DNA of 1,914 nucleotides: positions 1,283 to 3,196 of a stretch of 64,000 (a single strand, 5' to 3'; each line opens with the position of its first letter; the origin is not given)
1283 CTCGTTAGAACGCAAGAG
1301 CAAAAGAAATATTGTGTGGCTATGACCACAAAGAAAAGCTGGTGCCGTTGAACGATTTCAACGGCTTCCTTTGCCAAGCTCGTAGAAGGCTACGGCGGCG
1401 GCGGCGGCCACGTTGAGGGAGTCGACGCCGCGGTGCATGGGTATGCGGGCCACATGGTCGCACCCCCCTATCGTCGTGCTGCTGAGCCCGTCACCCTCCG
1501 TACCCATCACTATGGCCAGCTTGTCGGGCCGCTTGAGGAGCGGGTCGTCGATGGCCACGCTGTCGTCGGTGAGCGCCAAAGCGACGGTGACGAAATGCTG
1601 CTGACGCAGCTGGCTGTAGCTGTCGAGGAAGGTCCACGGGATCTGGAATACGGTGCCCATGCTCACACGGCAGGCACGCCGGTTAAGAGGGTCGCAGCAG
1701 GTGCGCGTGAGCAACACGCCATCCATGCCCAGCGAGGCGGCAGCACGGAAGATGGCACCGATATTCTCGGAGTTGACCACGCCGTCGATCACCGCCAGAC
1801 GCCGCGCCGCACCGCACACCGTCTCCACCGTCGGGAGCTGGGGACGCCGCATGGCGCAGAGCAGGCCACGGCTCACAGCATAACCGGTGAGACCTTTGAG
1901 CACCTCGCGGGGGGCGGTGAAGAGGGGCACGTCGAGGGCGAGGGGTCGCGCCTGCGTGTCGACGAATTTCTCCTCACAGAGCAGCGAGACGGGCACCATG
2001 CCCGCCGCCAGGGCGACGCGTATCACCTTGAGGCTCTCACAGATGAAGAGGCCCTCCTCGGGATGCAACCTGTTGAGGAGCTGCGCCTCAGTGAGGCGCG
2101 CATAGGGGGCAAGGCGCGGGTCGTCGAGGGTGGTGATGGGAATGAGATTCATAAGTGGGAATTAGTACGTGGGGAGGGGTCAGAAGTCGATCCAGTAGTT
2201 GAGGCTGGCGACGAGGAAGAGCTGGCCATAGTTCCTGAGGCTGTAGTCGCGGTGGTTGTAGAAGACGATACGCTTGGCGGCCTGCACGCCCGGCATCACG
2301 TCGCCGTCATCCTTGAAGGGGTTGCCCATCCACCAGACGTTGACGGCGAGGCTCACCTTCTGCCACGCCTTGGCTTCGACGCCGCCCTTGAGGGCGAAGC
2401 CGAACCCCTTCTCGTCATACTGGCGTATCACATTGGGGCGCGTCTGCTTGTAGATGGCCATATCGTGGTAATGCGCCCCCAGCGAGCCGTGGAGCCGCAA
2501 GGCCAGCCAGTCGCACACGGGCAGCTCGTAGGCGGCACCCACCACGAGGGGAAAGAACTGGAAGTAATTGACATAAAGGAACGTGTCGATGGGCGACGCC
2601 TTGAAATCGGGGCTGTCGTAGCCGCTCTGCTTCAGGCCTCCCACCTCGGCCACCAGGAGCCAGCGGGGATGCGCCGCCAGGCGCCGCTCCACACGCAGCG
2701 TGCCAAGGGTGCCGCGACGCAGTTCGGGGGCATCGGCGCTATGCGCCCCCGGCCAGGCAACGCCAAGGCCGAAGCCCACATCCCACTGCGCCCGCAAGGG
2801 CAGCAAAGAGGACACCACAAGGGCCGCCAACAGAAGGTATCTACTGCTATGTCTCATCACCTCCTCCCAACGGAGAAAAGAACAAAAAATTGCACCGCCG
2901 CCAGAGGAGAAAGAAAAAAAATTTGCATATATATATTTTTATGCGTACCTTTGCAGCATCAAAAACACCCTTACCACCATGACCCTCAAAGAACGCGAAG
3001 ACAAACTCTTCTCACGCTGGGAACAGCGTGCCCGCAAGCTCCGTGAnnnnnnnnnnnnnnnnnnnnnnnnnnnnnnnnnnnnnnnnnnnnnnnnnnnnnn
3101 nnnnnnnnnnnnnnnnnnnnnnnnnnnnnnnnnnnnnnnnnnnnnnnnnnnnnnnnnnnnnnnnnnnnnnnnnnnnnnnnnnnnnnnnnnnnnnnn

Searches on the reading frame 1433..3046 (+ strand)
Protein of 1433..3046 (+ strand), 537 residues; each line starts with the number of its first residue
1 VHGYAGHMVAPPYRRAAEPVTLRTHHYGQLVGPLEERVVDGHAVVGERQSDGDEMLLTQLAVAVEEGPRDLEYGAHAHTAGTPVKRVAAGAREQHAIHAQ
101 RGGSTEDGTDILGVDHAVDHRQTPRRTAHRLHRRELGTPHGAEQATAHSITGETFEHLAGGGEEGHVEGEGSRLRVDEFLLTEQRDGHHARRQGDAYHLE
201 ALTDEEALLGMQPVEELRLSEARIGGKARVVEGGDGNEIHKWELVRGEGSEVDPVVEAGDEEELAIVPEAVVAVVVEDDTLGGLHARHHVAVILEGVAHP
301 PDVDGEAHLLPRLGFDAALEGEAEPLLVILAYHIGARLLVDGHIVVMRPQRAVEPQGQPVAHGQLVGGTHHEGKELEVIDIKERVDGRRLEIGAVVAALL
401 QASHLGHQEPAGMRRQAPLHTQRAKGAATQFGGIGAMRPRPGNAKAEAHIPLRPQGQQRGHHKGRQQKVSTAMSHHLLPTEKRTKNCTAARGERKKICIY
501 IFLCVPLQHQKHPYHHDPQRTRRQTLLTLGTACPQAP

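Call 82: find_encoding_contigs(protein=window:1433-3046:+, flank=10000, max_places=2)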
Protein window:1433-3046:+ (537 aa): no gene with exactly this product is on record in the collection.
